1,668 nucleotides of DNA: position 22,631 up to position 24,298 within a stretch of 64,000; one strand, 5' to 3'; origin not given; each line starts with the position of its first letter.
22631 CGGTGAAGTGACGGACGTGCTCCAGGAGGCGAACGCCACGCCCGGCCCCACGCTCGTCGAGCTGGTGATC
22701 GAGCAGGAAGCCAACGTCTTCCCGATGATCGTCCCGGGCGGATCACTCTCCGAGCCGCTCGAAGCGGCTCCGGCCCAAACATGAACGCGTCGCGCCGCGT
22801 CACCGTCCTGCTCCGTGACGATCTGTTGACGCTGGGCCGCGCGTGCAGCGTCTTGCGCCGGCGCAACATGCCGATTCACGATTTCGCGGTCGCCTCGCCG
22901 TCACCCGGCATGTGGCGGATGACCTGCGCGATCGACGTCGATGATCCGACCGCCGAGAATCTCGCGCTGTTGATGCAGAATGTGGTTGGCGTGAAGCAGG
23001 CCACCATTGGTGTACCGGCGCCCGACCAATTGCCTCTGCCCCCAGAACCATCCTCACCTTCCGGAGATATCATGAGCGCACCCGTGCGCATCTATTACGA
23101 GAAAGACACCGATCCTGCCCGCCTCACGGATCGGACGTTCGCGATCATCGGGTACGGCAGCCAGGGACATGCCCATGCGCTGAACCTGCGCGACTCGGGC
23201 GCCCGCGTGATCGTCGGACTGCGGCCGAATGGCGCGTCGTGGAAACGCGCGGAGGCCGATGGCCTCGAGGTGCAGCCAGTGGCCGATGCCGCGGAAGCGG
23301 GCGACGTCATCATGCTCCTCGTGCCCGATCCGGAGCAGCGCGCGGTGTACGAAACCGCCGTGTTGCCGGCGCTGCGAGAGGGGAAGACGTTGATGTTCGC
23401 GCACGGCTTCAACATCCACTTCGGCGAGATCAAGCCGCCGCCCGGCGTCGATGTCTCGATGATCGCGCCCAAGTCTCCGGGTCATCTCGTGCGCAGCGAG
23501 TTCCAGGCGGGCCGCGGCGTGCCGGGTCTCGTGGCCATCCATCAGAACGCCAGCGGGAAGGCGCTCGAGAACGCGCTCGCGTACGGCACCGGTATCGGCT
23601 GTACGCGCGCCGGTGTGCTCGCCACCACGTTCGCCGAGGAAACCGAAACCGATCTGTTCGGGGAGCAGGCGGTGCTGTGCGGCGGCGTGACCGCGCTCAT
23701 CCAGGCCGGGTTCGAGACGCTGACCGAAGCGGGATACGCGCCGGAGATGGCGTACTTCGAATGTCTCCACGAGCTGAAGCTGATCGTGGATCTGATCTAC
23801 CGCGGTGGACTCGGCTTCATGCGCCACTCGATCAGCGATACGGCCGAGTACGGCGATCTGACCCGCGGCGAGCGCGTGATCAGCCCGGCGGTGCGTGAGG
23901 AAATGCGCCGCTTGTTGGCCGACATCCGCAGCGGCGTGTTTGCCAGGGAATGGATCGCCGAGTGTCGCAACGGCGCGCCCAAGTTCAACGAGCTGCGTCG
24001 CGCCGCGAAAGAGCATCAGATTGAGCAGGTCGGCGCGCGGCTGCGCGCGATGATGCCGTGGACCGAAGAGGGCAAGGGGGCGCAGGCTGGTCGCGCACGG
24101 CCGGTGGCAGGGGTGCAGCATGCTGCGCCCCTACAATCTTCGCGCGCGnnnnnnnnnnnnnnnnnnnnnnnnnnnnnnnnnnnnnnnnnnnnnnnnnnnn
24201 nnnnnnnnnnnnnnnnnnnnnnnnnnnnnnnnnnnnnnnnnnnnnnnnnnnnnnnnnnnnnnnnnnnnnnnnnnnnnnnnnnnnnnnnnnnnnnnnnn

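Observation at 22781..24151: No stop codon between an IlvN-like ACT domain and ketol-acid reductoisomerase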

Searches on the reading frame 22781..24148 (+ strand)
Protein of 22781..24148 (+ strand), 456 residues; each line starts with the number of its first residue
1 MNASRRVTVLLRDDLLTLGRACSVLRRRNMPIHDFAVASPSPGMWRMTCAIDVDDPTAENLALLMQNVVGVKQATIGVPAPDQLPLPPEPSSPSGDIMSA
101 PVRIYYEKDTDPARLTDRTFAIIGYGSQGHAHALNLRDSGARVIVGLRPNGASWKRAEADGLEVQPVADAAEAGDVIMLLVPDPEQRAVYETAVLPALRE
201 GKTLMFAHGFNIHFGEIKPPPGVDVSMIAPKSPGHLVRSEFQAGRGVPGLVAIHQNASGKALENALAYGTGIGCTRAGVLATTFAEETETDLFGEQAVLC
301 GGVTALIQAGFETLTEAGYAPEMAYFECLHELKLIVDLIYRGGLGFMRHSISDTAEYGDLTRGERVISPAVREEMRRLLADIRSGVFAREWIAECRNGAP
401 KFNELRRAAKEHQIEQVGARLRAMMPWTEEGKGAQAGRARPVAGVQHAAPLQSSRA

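Call 3: search_protein_families(library=pfam, proteins=[window:22781-24148:+], max_evalue=1)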
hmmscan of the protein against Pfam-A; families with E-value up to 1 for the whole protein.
window:22781-24148:+ (456 aa): 7 families
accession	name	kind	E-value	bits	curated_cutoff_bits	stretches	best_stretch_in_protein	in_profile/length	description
PF07991.19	KARI_N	-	4.5e-71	238.2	20.6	1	115-278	2-165/165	Acetohydroxy acid isomeroreductase, NADPH-binding domain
PF01450.25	KARI_C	-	6.5e-65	218.3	29.1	1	284-427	1-144/144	Ketol-acid reductoisomerase, C-terminal domain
PF03807.23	F420_oxidored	-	1.5e-06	29.1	21.6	1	120-193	2-79/94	NADP oxidoreductase coenzyme F420-dependent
PF02826.25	2-Hacid_dh_C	-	1.1e-05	25.3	25.1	1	108-204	27-123/178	D-isomer specific 2-hydroxyacid dehydrogenase, NAD binding domain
PF03446.21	NAD_binding_2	-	0.00011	22.7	21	1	120-205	2-90/161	NAD binding domain of 6-phosphogluconate dehydrogenase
PF00670.27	AdoHcyase_NAD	-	0.0024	18.5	27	1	116-178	22-83/162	S-adenosyl-L-homocysteine hydrolase, NAD binding domain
PF10727.15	Rossmann-like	-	0.037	14.2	23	1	112-209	12-109/131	Rossmann-like domain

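Call 4: search_protein_families(library=ncbifam, proteins=[window:22781-24148:+], max_evalue=1)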
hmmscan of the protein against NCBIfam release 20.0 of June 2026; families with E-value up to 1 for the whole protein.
window:22781-24148:+ (456 aa): 12 families
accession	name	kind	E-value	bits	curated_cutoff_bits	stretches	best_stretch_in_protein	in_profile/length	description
NF004017.0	PRK05479.1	equivalog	4.5e-161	535.2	336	1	103-431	3-331/337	ketol-acid reductoisomerase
NF009940.0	PRK13403.1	equivalog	1.1e-140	468.2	406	1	103-432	2-330/335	ketol-acid reductoisomerase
TIGR00465.1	ilvC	equivalog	2.2e-133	444.1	226.15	1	115-428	1-313/314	ketol-acid reductoisomerase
NF003557.0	PRK05225.1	equivalog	3.5e-56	190.8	713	2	113-303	33-229/491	ketol-acid reductoisomerase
NF004005.0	PRK05476.2-3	equivalog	8.6e-06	24.8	275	1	117-211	208-298/418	adenosylhomocysteinase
TIGR00936.1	ahcY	equivalog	0.0002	20.3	497.6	1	116-178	204-265/416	adenosylhomocysteinase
NF041398.1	GluDhGdhB_Halo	equivalog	0.0032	16.4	620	1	113-177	203-264/410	glutamate dehydrogenase GdhB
TIGR01505.1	tartro_sem_red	equivalog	0.045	13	340.75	1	121-187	3-70/291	2-hydroxy-3-oxopropionate reductase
NF043037.1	ThreonDh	equivalog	0.05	13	350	1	118-205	3-93/297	L-threonate dehydrogenase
TIGR00745.1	apbA_panE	subfamily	0.12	11.7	141.35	1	119-165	1-45/305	2-dehydropantoate 2-reductase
NF008592.0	PRK11559.1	equivalog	0.18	11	397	1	121-186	6-71/296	2-hydroxy-3-oxopropionate reductase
NF008864.0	PRK11895.1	equivalog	0.26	10.9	119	1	5-71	4-71/164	acetolactate synthase small subunit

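Call 25: find_homologous_proteins(query=window:22781-24148:+, max_evalue=1e-100)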
Query window:22781-24148:+ (456 aa): 7983 proteins with E <= 1e-100 among 8000 candidates; the best 120 are listed.
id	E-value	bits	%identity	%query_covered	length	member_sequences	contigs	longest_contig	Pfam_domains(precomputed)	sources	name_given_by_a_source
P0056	0.0e+0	1027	100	100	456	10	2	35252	PF01450.26,PF02826.26,PF03807.24,PF07991.19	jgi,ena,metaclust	metaclust:\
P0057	4.3e-252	855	88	95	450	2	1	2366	PF01450.26,PF03807.24,PF07991.19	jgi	jgi:ketol-acid reductoisomerase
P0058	2.3e-244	829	84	99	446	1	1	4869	PF01450.26,PF03807.24,PF07991.19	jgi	jgi:ketol-acid reductoisomerase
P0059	2.9e-242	822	83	100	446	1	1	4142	PF01450.26,PF03807.24,PF07991.19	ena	-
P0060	2.4e-241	819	85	95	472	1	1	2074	PF01450.26,PF03807.24,PF07991.19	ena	-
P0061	7.7e-238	808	84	95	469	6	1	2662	PF01450.26,PF07991.19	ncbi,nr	ncbi:MAG TPA: ketol-acid reductoisomerase [Gemmatimonadales bacterium]|nr:ketol-acid reductoisomeras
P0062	9.2e-237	804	81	95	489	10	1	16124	PF01450.26,PF03807.24,PF07991.19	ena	-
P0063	1.4e-235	800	83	97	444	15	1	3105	PF01450.26,PF03807.24,PF07991.19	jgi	jgi:ketol-acid reductoisomerase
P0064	1.2e-233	794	80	98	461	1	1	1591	PF00670.28,PF01450.26,PF03446.22,PF03807.24,PF07991.19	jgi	jgi:ketol-acid reductoisomerase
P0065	1.4e-233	793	81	97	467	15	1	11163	PF01450.26,PF03446.22,PF03807.24,PF07991.19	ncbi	-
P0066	1.2e-232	790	83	97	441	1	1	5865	PF01450.26,PF03807.24,PF07991.19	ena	-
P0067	2.0e-232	790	82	97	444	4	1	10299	PF01450.26,PF03446.22,PF02826.26,PF03807.24,PF07991.19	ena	-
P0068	2.2e-232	790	81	100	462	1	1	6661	PF01450.26,PF03807.24,PF07991.19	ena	-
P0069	8.2e-232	788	82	97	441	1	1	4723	PF01450.26,PF03807.24,PF07991.19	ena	-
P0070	5.1e-231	785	83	95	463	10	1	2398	PF00670.28,PF01450.26,PF03446.22,PF02826.26,PF03807.24,PF07991.19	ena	-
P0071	1.4e-230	784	82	97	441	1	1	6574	PF01450.26,PF03807.24,PF07991.19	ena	-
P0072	1.6e-230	783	82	97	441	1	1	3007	PF01450.26,PF02826.26,PF03807.24,PF07991.19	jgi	-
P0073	1.6e-230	783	82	95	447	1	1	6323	PF01450.26,PF02826.26,PF03807.24,PF07991.19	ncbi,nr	ncbi:MAG TPA: ketol-acid reductoisomerase [Gemmatimonadales bacterium]|nr:ketol-acid reductoisomeras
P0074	4.5e-230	782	82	97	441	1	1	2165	PF01450.26,PF03446.22,PF02826.26,PF03807.24,PF07991.19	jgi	-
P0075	5.8e-230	782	81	97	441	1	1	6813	PF01450.26,PF03807.24,PF07991.19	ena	-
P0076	1.3e-229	780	81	97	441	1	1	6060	PF01450.26,PF03446.22,PF02826.26,PF03807.24,PF07991.19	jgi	jgi:ketol-acid reductoisomerase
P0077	6.1e-229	778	81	97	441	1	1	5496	PF01450.26,PF03446.22,PF02826.26,PF03807.24,PF07991.19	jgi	jgi:ketol-acid reductoisomerase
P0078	1.5e-228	777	82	95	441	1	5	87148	PF01450.26,PF02826.26,PF03807.24,PF07991.19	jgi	jgi:ketol-acid reductoisomerase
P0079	1.6e-228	777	80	94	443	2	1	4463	PF01450.26,PF03807.24,PF07991.19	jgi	jgi:ketol-acid reductoisomerase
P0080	2.5e-228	776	81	95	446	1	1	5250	PF01450.26,PF02826.26,PF03807.24,PF07991.19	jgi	jgi:ketol-acid reductoisomerase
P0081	2.6e-228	776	80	97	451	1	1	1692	PF01450.26,PF03807.24,PF07991.19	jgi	jgi:ketol-acid reductoisomerase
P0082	2.6e-228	776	79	96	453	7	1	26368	PF01450.26,PF07991.19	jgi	-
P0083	2.9e-228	776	79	100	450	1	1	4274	PF01450.26,PF03807.24,PF07991.19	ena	-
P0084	3.0e-228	776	80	96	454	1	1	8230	PF00670.28,PF01450.26,PF03807.24,PF07991.19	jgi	jgi:ketol-acid reductoisomerase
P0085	3.1e-228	776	81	97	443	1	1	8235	PF01450.26,PF03446.22,PF02826.26,PF03807.24,PF07991.19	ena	-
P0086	3.5e-228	776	80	97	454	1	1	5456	PF00670.28,PF01450.26,PF03807.24,PF07991.19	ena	-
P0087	5.8e-228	775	81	97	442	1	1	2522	PF01450.26,PF07991.19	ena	-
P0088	1.2e-227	774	80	97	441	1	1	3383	PF01450.26,PF07991.19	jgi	jgi:ketol-acid reductoisomerase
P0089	1.3e-227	774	80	97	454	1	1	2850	PF00670.28,PF01450.26,PF02826.26,PF03807.24,PF07991.19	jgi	-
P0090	1.4e-227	774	79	97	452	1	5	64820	PF01450.26,PF02826.26,PF03807.24,PF07991.19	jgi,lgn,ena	-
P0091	1.7e-227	774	77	100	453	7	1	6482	PF01450.26,PF02826.26,PF03807.24,PF07991.19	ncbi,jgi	-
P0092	2.4e-227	773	80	97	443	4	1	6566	PF00670.28,PF01450.26,PF03807.24,PF07991.19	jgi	jgi:ketol-acid reductoisomerase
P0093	6.2e-227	772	79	97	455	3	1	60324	PF00670.28,PF01450.26,PF03807.24,PF07991.19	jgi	jgi:ketol-acid reductoisomerase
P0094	7.1e-227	771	81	95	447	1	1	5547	PF01450.26,PF03446.22,PF02826.26,PF03807.24,PF07991.19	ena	-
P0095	8.1e-227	771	79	97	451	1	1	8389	PF00670.28,PF01450.26,PF03446.22,PF03807.24,PF07991.19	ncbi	-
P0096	1.8e-226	770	79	97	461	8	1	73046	PF00670.28,PF01450.26,PF03807.24,PF07991.19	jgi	-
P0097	2.0e-226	770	79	96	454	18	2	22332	PF01450.26,PF07991.19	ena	-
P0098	2.9e-226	769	81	97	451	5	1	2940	PF01450.26,PF03807.24,PF07991.19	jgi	-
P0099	4.5e-226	769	81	94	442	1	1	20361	PF01450.26,PF03807.24,PF07991.19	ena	-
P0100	4.8e-226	769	78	99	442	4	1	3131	PF01450.26,PF02826.26,PF03807.24,PF07991.19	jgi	jgi:ketol-acid reductoisomerase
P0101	2.3e-225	766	80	97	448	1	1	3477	PF01450.26,PF03807.24,PF07991.19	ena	-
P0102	2.5e-225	766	78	97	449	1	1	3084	PF00670.28,PF01450.26,PF02826.26,PF03807.24,PF07991.19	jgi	jgi:ketol-acid reductoisomerase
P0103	3.5e-225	766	79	100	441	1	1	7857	PF01450.26,PF03807.24,PF07991.19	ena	-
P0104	3.6e-225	766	81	97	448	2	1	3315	PF01450.26,PF02826.26,PF03807.24,PF07991.19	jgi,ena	jgi:ketol-acid reductoisomerase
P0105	6.2e-225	765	79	96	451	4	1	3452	PF01450.26,PF07991.19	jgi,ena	-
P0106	7.6e-225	765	77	99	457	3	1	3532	PF01450.26,PF07991.19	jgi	-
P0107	1.0e-224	764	79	96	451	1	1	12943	PF01450.26,PF03446.22,PF02826.26,PF03807.24,PF07991.19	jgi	jgi:ketol-acid reductoisomerase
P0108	1.4e-224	764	79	97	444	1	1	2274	PF01450.26,PF03446.22,PF02826.26,PF03807.24,PF07991.19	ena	-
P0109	1.5e-224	764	78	96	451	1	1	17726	PF01450.26,PF02826.26,PF03807.24,PF07991.19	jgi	jgi:ketol-acid reductoisomerase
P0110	1.8e-224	763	78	97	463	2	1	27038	PF01450.26,PF03807.24,PF07991.19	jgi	jgi:ketol-acid reductoisomerase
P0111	1.9e-224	763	78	97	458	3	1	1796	PF01450.26,PF07991.19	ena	-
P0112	2.9e-224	763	80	97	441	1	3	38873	PF01450.26,PF03807.24,PF07991.19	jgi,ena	-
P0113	2.9e-224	763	78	100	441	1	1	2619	PF01450.26,PF03807.24,PF07991.19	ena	-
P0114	3.6e-224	763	80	96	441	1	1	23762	PF01450.26,PF03807.24,PF07991.19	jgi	-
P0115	1.2e-223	761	78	97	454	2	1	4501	PF01450.26,PF03807.24,PF07991.19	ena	-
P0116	1.2e-223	761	78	97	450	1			PF00670.28,PF01450.26,PF03807.24,PF07991.19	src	-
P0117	1.4e-223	761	79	96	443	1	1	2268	PF00670.28,PF01450.26,PF03807.24,PF07991.19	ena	-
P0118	1.5e-223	760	81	95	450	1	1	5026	PF01450.26,PF03807.24,PF07991.19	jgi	jgi:ketol-acid reductoisomerase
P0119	1.9e-223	760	80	97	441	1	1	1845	PF01450.26,PF03807.24,PF07991.19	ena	-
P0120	2.0e-223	760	78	97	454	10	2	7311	PF01450.26,PF03807.24,PF07991.19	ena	-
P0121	2.1e-223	760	76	100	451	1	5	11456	PF01450.26,PF07991.19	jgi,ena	-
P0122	2.5e-223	760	77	100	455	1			PF01450.26,PF03807.24,PF07991.19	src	-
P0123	2.5e-223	760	76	100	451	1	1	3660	PF01450.26,PF03807.24,PF07991.19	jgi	-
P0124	3.2e-223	759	77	97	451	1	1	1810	PF01450.26,PF03807.24,PF07991.19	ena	-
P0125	3.6e-223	759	78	95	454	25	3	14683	PF01450.26,PF03807.24,PF07991.19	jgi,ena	-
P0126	4.2e-223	759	78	96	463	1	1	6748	PF01450.26,PF03807.24,PF07991.19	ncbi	-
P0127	6.6e-223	758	79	97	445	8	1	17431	PF00670.28,PF01450.26,PF03807.24,PF07991.19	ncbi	-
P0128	6.8e-223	758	79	95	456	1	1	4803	PF01450.26,PF03446.22,PF02826.26,PF03807.24,PF07991.19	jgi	jgi:ketol-acid reductoisomerase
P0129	7.5e-223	758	79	96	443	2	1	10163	PF00670.28,PF01450.26,PF03807.24,PF07991.19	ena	-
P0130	8.1e-223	758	76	100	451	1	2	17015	PF01450.26,PF07991.19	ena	-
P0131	1.1e-222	758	76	100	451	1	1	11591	PF01450.26,PF03807.24,PF07991.19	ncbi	-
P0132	1.3e-222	757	77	97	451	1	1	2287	PF01450.26,PF03807.24,PF07991.19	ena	-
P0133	1.8e-222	757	80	97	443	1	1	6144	PF01450.26,PF02826.26,PF03807.24,PF07991.19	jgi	-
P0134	1.9e-222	757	77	99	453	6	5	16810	PF00670.28,PF01450.26,PF02826.26,PF03807.24,PF07991.19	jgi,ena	jgi:ketol-acid reductoisomerase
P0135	1.9e-222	757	78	97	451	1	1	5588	PF00670.28,PF01450.26,PF03446.22,PF02826.26,PF03807.24,PF07991.19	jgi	-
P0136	2.1e-222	757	79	97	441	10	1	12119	PF00670.28,PF01450.26,PF02826.26,PF03807.24,PF07991.19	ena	-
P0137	3.0e-222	756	79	96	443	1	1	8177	PF00670.28,PF01450.26,PF02826.26,PF03807.24,PF07991.19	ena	-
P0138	3.7e-222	756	78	97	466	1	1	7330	PF01450.26,PF03807.24,PF07991.19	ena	-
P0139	4.9e-222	755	76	100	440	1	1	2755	PF01450.26,PF03807.24,PF07991.19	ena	-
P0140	5.1e-222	755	78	97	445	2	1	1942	PF01450.26,PF03807.24,PF07991.19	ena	-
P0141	6.1e-222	755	78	97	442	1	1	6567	PF01450.26,PF03807.24,PF07991.19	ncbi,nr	ncbi:MAG TPA: ketol-acid reductoisomerase [Gemmatimonadales bacterium]|nr:ketol-acid reductoisomeras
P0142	8.3e-222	755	77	97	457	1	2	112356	PF01450.26,PF03807.24,PF07991.19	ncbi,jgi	jgi:ketol-acid reductoisomerase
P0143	8.6e-222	755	77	97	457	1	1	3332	PF01450.26,PF03807.24,PF07991.19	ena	-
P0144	9.3e-222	755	77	97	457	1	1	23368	PF01450.26,PF03807.24,PF07991.19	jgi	-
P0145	1.1e-221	754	78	97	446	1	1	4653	PF01450.26,PF02826.26,PF03807.24,PF07991.19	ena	-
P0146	1.2e-221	754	77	97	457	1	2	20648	PF01450.26,PF03807.24,PF07991.19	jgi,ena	jgi:ketol-acid reductoisomerase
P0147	1.2e-221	754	79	95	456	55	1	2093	PF00670.28,PF01450.26,PF03807.24,PF07991.19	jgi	-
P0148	1.4e-221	754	79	95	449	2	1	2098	PF01450.26,PF03807.24,PF07991.19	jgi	-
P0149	1.5e-221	754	79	97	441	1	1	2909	PF01450.26,PF03807.24,PF07991.19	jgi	jgi:ketol-acid reductoisomerase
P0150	1.8e-221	754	77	97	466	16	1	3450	PF01450.26,PF03807.24,PF07991.19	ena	-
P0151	3.0e-221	753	77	100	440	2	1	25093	PF00670.28,PF01450.26,PF03446.22,PF02826.26,PF03807.24,PF07991.19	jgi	jgi:ketol-acid reductoisomerase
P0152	3.5e-221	753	78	97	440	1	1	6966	PF01450.26,PF07991.19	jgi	jgi:ketol-acid reductoisomerase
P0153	4.5e-221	752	76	100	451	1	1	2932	PF01450.26,PF07991.19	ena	-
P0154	5.9e-221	752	78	98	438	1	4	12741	PF01450.26,PF02826.26,PF03807.24,PF07991.19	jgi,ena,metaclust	metaclust:\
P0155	7.0e-221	752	77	97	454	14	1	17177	PF01450.26,PF03807.24,PF07991.19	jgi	jgi:ketol-acid reductoisomerase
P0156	9.0e-221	751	76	99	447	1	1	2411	PF01450.26,PF02826.26,PF03807.24,PF07991.19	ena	-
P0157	9.2e-221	751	79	97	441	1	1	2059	PF01450.26,PF03807.24,PF07991.19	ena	-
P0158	9.2e-221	751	78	97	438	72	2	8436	PF00670.28,PF01450.26,PF02826.26,PF03807.24,PF07991.19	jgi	-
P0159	1.2e-220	751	77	97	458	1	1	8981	PF01450.26,PF07991.19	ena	-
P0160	1.8e-220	750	77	98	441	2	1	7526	PF00670.28,PF01450.26,PF03446.22,PF02826.26,PF03807.24,PF07991.19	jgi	jgi:ketol-acid reductoisomerase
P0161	2.1e-220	750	81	95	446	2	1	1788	PF01450.26,PF03446.22,PF02826.26,PF03807.24,PF07991.19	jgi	jgi:ketol-acid reductoisomerase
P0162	2.2e-220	750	80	95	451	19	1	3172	PF01450.26,PF03446.22,PF02826.26,PF03807.24,PF07991.19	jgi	-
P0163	2.2e-220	750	77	97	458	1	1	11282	PF01450.26,PF07991.19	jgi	-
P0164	2.3e-220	750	78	97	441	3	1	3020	PF01450.26,PF03807.24,PF07991.19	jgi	-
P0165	2.3e-220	750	78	97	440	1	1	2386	PF01450.26,PF07991.19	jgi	-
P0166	2.3e-220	750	80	95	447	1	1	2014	PF01450.26,PF03807.24,PF07991.19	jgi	-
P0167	2.8e-220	750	78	95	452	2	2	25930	PF01450.26,PF03807.24,PF07991.19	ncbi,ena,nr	ncbi:MAG TPA: ketol-acid reductoisomerase [Gemmatimonadales bacterium]|nr:ketol-acid reductoisomeras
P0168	2.8e-220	750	77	97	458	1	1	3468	PF01450.26,PF07991.19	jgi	-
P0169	2.9e-220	750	79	96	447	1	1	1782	PF01450.26,PF02826.26,PF03807.24,PF07991.19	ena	-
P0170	4.2e-220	749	80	95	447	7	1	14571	PF01450.26,PF07991.19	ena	-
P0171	5.8e-220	749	78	95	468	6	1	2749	PF01450.26,PF03807.24,PF07991.19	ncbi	-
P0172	8.4e-220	748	79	95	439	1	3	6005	PF00670.28,PF01450.26,PF03807.24,PF07991.19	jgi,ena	-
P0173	1.1e-219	748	76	97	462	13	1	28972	PF01450.26,PF07991.19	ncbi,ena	-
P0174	1.6e-219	747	80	95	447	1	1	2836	PF01450.26,PF03807.24,PF07991.19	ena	-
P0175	1.6e-219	747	79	95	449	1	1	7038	PF01450.26,PF03807.24,PF07991.19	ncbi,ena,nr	ncbi:MAG TPA: ketol-acid reductoisomerase [Gemmatimonadales bacterium]|nr:ketol-acid reductoisomeras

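Call 46: predict_structure(alignment_id=A5)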
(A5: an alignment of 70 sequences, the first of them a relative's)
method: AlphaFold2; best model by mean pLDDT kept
length: 456 residues; sequences in the alignment: 70
mean_pLDDT: 59.2   pTM: 0.42
mean pLDDT of the five models: 59.2, 58.6, 58.5, 57.6, 57.1
residues with pLDDT >= 90: 76; 70-90: 96; 50-70: 68; < 50: 216
segments of 3 or more residues with pLDDT < 50: 82-109, 210-214, 229-306, 313-315, 320-368, 370-372, 412-415, 420-422, 424-428, 438-456
pLDDT, mean of each block of 10 residues (from residue 1): 87 80 79 87 89 90 87 88 42 32 39 74 83 80 93 93 96 90 72 91 72 59 66 30 30 41 42 27 27 34 48 52 44 44 29 26 39 51 54 58 52 48 50 56 35 30
secondary structure, 60 per line:
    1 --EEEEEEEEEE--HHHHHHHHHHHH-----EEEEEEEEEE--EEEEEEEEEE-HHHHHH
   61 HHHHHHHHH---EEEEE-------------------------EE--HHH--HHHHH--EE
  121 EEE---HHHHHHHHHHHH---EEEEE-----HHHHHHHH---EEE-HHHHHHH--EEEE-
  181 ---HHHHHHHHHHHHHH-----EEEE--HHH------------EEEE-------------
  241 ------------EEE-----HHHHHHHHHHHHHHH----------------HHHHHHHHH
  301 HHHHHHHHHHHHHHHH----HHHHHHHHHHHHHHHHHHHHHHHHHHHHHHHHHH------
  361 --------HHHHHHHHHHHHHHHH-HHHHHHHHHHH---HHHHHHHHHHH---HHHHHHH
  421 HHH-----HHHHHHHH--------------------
elements in order: E3-12 H15-26 E32-41 E44-53 H55-69 E73-77 H112-116 E119-123 H127-138 E142-146 H152-159 E163-165 H167-173 E176-179 H184-197 E203-206 E224-227 E253-255 H261-275 H292-316 H321-354 H369-384 H386-396 H400-410 H414-423 H429-436

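Call 64: find_encoding_contigs(protein=P0056, flank=1500, max_places=8)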
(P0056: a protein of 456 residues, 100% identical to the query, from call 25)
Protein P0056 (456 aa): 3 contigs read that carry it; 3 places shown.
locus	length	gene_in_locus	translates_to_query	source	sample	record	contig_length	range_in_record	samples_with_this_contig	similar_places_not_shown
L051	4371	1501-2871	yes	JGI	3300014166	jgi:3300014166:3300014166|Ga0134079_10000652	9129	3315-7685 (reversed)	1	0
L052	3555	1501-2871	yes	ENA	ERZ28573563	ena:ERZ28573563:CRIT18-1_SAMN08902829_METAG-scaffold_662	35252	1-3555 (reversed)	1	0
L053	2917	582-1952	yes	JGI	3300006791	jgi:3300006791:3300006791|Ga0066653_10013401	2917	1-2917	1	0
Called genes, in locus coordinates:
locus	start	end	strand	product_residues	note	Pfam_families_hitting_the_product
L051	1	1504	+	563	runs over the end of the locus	PF02776:TPP_enzyme_N, PF00205:TPP_enzyme_M, PF02775:TPP_enzyme_C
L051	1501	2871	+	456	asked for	PF02826:2-Hacid_dh_C (weak), PF07991:KARI_N, PF03807:F420_oxidored (weak), PF01450:KARI_C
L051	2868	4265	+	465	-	PF00330:Aconitase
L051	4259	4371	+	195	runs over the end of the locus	PF00694:Aconitase_C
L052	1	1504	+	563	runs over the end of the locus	PF02776:TPP_enzyme_N, PF00205:TPP_enzyme_M, PF02775:TPP_enzyme_C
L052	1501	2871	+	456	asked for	PF02826:2-Hacid_dh_C (weak), PF07991:KARI_N, PF03807:F420_oxidored (weak), PF01450:KARI_C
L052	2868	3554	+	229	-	?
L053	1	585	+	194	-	?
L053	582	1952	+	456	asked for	PF02826:2-Hacid_dh_C (weak), PF07991:KARI_N, PF03807:F420_oxidored (weak), PF01450:KARI_C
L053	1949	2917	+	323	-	?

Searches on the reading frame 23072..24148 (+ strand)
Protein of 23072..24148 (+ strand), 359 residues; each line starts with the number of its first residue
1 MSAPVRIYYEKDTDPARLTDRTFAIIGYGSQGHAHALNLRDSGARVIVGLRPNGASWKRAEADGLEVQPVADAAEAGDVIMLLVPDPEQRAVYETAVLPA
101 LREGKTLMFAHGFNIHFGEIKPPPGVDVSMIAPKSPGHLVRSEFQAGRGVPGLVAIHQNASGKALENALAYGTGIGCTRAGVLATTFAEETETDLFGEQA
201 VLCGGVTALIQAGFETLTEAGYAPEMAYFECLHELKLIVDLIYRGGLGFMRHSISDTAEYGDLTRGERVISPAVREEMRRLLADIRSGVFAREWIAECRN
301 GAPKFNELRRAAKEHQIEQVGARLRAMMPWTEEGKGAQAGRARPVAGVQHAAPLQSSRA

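Call 35: find_encoding_contigs(protein=window:23072-24148:+, flank=3000, max_places=6)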
Protein window:23072-24148:+ (359 aa): no gene with exactly this product is on record in the collection.
